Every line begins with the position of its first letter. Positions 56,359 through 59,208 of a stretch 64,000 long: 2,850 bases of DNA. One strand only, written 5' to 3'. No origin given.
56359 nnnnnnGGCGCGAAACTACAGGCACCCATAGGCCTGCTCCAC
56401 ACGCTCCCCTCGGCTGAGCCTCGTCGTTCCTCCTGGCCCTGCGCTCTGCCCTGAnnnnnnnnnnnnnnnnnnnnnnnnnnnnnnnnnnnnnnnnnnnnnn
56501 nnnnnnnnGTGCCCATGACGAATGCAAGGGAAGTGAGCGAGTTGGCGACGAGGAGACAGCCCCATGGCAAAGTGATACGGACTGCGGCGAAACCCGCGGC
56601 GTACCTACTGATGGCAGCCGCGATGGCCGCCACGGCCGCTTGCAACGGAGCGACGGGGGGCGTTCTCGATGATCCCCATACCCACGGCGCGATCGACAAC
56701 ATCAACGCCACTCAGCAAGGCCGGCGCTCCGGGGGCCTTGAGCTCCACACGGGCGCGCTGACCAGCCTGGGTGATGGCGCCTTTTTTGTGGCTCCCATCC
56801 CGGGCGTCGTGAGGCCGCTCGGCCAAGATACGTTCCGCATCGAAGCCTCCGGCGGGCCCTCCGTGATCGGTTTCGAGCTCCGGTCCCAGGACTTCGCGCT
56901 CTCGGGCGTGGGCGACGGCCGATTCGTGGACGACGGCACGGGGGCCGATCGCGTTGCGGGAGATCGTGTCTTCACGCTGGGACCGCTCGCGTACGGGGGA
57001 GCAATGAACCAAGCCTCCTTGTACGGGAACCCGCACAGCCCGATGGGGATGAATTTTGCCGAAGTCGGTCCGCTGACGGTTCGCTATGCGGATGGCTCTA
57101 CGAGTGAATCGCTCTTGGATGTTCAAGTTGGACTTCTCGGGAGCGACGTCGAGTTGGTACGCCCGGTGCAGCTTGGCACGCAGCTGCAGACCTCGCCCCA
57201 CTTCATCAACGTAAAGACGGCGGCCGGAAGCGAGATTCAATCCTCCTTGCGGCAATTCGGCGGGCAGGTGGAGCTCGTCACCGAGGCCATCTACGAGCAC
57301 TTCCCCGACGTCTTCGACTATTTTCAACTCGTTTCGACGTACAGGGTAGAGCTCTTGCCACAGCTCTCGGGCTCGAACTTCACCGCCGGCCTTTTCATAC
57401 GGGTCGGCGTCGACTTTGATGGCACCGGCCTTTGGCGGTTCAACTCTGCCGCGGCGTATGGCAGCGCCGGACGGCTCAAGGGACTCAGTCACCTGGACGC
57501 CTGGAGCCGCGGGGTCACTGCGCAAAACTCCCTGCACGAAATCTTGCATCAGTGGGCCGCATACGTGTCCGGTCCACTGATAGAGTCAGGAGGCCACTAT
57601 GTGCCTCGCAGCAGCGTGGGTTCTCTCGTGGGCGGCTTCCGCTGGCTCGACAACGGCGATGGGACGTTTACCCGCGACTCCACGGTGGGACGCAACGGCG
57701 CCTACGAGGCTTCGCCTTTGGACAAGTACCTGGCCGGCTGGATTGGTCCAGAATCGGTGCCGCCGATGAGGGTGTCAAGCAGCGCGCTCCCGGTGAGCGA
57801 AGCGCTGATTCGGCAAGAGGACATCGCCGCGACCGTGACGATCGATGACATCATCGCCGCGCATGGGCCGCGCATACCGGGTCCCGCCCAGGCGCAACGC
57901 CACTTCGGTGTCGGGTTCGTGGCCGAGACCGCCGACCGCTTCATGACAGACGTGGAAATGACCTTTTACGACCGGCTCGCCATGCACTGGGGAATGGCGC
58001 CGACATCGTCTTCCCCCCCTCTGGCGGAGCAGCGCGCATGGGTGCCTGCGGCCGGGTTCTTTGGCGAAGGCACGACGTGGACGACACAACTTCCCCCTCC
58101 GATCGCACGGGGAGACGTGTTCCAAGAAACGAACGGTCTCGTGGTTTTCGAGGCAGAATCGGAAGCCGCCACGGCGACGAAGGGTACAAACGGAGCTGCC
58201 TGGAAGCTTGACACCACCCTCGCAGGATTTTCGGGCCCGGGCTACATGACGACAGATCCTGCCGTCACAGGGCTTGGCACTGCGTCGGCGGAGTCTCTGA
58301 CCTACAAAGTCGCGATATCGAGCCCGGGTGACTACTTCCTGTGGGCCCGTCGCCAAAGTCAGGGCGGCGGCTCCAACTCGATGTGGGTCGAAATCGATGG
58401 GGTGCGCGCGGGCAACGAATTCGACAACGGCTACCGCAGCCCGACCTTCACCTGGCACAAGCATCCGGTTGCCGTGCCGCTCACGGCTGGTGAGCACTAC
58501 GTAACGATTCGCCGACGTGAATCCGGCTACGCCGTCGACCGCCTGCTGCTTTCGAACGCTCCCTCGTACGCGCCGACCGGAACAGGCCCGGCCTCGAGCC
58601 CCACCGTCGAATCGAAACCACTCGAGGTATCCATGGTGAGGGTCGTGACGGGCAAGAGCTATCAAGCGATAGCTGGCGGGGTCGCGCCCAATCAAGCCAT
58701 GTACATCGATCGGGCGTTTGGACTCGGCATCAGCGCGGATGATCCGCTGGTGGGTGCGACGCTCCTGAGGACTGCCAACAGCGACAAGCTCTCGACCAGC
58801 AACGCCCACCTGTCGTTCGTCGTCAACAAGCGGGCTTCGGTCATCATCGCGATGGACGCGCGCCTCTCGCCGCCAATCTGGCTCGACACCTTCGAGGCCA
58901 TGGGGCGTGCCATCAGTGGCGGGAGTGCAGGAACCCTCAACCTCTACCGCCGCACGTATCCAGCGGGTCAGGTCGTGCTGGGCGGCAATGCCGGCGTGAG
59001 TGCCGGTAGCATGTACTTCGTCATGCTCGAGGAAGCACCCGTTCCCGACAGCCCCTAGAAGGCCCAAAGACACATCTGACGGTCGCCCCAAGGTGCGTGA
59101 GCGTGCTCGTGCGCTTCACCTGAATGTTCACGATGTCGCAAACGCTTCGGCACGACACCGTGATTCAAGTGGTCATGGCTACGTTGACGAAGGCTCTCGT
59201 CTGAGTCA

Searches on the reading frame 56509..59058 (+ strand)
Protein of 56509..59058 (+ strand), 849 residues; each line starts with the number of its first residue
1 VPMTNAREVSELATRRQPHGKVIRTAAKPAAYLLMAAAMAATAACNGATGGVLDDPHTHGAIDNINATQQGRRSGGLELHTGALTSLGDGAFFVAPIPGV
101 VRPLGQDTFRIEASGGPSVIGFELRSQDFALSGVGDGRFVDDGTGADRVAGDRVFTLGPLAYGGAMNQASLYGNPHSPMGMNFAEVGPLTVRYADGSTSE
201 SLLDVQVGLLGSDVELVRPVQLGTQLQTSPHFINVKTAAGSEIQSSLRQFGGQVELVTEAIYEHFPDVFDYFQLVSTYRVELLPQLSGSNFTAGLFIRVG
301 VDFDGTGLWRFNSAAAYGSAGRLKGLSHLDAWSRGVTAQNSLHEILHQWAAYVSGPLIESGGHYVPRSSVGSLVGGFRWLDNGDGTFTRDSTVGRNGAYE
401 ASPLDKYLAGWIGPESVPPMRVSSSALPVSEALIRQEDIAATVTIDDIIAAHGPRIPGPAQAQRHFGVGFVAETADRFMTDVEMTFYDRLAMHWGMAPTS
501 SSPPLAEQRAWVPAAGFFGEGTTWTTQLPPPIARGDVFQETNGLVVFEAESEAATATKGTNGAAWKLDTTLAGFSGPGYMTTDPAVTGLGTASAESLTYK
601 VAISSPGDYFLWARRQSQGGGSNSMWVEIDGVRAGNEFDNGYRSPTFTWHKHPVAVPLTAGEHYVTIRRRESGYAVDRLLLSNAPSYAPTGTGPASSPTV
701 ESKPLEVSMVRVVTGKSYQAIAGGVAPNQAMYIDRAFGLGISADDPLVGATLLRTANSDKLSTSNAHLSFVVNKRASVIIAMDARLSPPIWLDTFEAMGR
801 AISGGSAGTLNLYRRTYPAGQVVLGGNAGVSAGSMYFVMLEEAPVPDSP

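Call 83: search_protein_families(library=pfam, proteins=[window:56509-59058:+], max_evalue=0.001)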
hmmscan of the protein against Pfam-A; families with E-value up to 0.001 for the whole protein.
window:56509-59058:+ (849 aa): 1 family
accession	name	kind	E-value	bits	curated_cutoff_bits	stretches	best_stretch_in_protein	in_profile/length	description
PF17829.7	GH115_C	-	2.1e-05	24.9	24.1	0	537-617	1-78/172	Glycosyl hydrolase family 115 C-terminal domain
